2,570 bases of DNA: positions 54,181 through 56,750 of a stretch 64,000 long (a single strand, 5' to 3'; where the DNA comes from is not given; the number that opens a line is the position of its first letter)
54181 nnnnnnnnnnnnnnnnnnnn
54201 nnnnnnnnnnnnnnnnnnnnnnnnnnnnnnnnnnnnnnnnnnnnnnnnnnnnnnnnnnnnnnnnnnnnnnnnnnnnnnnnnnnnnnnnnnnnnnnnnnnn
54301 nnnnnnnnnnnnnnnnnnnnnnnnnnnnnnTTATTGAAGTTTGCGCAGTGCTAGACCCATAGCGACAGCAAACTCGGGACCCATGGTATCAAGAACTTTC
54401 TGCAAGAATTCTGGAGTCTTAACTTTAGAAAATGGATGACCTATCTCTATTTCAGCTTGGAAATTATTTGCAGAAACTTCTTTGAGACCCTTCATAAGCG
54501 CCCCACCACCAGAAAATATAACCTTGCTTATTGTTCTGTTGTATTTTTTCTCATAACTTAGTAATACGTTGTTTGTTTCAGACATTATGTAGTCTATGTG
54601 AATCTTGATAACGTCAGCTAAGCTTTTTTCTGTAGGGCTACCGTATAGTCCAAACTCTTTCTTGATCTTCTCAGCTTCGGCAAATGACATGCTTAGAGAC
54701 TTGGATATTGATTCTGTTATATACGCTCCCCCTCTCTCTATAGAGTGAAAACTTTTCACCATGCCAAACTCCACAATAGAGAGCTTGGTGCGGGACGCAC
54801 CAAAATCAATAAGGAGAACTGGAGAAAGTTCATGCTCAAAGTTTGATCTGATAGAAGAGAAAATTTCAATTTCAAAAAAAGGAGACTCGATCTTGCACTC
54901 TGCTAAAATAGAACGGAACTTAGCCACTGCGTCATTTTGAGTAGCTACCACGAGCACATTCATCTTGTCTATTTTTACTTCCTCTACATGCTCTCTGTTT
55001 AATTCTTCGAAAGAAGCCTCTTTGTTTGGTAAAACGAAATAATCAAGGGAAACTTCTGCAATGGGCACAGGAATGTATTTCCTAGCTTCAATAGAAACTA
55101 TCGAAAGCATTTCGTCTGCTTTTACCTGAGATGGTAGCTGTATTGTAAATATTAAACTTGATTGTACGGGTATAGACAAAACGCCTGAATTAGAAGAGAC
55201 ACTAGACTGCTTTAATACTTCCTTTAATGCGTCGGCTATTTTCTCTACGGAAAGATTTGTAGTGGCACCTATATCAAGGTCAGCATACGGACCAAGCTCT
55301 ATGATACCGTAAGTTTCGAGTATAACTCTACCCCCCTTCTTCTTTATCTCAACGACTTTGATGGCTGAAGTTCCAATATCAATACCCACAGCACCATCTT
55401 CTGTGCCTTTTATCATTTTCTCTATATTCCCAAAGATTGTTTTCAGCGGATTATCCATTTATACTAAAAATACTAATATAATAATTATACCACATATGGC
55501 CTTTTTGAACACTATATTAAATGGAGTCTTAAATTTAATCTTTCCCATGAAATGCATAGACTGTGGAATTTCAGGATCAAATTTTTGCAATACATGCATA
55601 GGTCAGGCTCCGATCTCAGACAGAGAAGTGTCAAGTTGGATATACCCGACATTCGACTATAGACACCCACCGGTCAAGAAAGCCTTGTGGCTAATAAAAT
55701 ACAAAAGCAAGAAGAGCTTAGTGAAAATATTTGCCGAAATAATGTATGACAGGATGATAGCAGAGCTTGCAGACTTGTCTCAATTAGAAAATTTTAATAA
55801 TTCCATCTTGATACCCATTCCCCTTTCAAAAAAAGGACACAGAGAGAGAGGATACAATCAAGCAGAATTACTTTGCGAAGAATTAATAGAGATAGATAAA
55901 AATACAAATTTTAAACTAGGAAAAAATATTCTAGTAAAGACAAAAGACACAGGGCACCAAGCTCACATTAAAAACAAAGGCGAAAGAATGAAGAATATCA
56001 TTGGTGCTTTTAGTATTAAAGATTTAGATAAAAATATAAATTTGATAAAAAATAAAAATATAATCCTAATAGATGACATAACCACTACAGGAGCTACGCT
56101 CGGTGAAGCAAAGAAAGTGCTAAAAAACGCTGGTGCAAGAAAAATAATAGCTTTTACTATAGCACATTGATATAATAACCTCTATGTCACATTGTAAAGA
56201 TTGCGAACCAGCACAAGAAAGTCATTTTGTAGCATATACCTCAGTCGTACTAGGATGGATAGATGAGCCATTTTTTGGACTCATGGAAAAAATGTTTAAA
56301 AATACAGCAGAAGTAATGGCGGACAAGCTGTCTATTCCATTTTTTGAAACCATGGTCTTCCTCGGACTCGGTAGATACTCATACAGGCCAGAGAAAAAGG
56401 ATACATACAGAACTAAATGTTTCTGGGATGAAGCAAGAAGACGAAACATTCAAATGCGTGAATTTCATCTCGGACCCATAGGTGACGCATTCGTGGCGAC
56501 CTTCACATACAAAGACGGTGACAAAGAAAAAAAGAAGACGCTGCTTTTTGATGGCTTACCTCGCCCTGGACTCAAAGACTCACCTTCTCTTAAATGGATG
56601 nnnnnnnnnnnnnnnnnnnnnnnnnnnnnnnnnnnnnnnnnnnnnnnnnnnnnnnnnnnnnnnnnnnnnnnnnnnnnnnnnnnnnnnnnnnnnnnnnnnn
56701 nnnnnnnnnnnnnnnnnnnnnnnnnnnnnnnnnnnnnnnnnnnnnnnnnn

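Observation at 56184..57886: Stand-alone CphA-like ATP-grasp (cyanophycin synthetase N-half without the Mur-ligase half) beside an unknown 164-aa protein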

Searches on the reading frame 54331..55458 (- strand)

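Call 3: search_protein_families(library=pfam, proteins=[window:54331-55458:-], max_evalue=0.1)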
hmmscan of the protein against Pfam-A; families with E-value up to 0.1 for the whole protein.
window:54331-55458:- (375 aa): 8 families
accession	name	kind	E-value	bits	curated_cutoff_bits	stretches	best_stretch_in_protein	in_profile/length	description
PF11104.14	PilM_2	-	3.7e-42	144.9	27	1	25-373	1-339/340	Type IV pilus assembly protein PilM;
PF14450.12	FtsA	-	3.1e-17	63.5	31.8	1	216-352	2-123/127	Cell division protein FtsA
PF06723.19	MreB_Mbl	-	7.7e-05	22.1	27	0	214-276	147-215/327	MreB/Mbl protein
PF25216.1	Volactin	-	0.00011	22.2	35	1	217-335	171-293/321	Volactin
PF00022.25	Actin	-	0.0013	17.9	27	1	153-266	108-201/410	Actin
PF03345.20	OST48_N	-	0.0057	16.4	36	0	142-193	54-106/246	OST48, N-terminal domain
PF08841.16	DDR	-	0.047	13.2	24.6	0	212-267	133-189/328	Diol dehydratase reactivase ATPase-like domain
PF21857.2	DUF6913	-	0.064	13.6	27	0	155-205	20-70/166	Family of unknown function (DUF6913)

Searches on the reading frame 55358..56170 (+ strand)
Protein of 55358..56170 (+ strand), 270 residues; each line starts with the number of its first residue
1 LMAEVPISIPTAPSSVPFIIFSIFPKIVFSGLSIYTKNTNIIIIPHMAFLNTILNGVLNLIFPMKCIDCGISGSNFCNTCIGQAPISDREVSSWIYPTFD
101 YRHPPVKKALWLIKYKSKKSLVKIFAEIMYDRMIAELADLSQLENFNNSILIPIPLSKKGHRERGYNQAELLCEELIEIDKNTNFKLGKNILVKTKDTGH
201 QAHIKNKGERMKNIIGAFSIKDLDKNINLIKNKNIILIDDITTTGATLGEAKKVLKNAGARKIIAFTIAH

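Call 3: search_protein_families(library=pfam, proteins=[window:55358-56170:+], max_evalue=0.1)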
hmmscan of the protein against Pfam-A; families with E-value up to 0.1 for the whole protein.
window:55358-56170:+ (270 aa): 5 families
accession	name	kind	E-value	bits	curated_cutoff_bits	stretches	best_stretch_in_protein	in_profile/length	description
PF00156.33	Pribosyltran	-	3.2e-08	33.5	26.3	1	195-268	55-123/158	Phosphoribosyl transferase domain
PF18912.6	DZR_2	-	0.0017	18.6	27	1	57-87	1-35/56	Double zinc ribbon domain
PF24390.1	PRTase-CE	-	0.05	13.9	27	1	210-253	86-126/253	PRTase-CE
PF15609.12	PRTase_2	-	0.082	12.9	28.8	0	229-262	116-149/188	Phosphoribosyl transferase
PF14681.12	UPRTase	-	0.096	12.6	27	0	223-265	114-155/206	Uracil phosphoribosyltransferase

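Call 4: search_protein_families(library=ncbifam, proteins=[window:55358-56170:+], max_evalue=0.1)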
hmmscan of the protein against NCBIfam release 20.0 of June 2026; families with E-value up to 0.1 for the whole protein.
window:55358-56170:+ (270 aa): 26 families (the best 25 are shown)
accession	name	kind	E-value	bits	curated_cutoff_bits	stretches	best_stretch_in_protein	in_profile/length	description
TIGR00201.1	comF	subfamily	2e-24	86.6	233.55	1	80-269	30-189/190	ComF family protein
NF008616.0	PRK11595.1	equivalog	9.9e-19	67.7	304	1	66-268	37-223/227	DNA utilization protein GntX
NF002095.0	PRK00934.1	equivalog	4.9e-08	32.5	296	1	222-268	196-241/287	ribose-phosphate diphosphokinase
TIGR01251.1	ribP_PPkin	subfamily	8.2e-08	31.5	113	1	230-267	208-245/309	ribose-phosphate diphosphokinase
NF002320.0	PRK01259.1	subfamily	2.4e-06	27.2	297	1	229-266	211-248/316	ribose-phosphate diphosphokinase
NF002620.0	PRK02277.1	subfamily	4e-06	26.6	115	1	223-268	132-177/201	orotate phosphoribosyltransferase-like protein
NF002686.0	PRK02458.1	equivalog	4e-05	23.2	506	1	230-266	216-252/323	ribose-phosphate diphosphokinase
NF002844.0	PRK03092.1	equivalog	9.4e-05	21.8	438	1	229-266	220-257/326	ribose-phosphate diphosphokinase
NF005537.0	PRK07199.1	subfamily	0.00011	21.3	322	1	227-266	206-245/301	ribose-phosphate diphosphokinase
NF002758.0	PRK02812.1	equivalog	0.00014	21.1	518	1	227-266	225-264/330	ribose-phosphate pyrophosphokinase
TIGR01203.1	HGPRTase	equivalog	0.00016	21.5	150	1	220-266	76-119/167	hypoxanthine phosphoribosyltransferase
NF005592.0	PRK07322.1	subfamily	0.00018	20.9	143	1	226-261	114-149/180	adenine phosphoribosyltransferase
NF005299.0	PRK06827.1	subfamily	0.00018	20.4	327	1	230-266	263-299/383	phosphoribosylpyrophosphate synthetase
NF003428.0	PRK04923.1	equivalog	0.00069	18.9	536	1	228-267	213-252/319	ribose-phosphate diphosphokinase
NF002618.0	PRK02269.1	equivalog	0.0012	18.6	460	1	220-265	205-250/321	ribose-phosphate diphosphokinase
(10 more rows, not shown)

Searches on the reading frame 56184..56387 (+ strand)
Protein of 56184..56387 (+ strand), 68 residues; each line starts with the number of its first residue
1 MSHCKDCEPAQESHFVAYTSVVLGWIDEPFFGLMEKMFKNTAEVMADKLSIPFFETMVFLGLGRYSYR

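Call 87: search_solved_structures(query=A5, max_evalue=10)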
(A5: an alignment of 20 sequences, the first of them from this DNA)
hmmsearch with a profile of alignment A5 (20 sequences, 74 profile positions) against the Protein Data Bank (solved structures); distinct sequences matched with E-value up to 10: 11.
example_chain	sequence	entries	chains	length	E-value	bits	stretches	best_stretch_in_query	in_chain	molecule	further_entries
4jb9_H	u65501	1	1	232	0.45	14.7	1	4-29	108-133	antibody VRC06 heavy chain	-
4s1q_H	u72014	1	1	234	0.75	14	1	5-29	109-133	Fab of VRC01-lineage antibody,45-VRC01.H03+06.D-001739 heavy chain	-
4c2m_I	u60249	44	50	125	1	13.5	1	3-19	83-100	DNA-DIRECTED RNA POLYMERASE I SUBUNIT RPA12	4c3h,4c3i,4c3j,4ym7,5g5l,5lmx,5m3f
4esj_A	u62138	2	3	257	1.3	13.2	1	3-19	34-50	Type-2 restriction enzyme DpnI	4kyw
9e71_BY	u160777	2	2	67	2.4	12.3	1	5-18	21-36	Small ribosomal subunit protein eS27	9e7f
5t7v_LE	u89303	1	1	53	3.1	12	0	1-20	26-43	50S ribosomal protein L32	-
6wqn_N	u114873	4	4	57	3.5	11.8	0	1-20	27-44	50S ribosomal protein L32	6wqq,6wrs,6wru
7p48_Z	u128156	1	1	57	3.6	11.8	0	1-20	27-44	50S ribosomal protein L32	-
5ngm_AZ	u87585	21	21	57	3.6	11.8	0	1-20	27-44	50S ribosomal protein L32 | Large ribosomal subunit protein bL32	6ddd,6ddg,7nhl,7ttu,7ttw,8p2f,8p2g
6fxc_AZ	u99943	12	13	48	3.9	11.7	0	1-20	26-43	50S ribosomal protein L32 | Large ribosomal subunit protein bL32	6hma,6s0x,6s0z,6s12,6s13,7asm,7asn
5tcu_LE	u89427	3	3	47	5.6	11.2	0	1-20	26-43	50S ribosomal protein L32 | 50S ribosomalprotein L32p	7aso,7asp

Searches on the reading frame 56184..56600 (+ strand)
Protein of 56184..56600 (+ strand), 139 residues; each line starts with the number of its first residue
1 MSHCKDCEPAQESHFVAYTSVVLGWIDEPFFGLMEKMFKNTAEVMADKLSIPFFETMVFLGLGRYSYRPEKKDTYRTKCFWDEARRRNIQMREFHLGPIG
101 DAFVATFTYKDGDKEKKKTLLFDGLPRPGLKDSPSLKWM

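Call 61: search_protein_families(library=pfam, proteins=[window:56184-56600:+], max_evalue=5)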
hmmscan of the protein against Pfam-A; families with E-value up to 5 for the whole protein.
window:56184-56600:+ (139 aa): 0 families
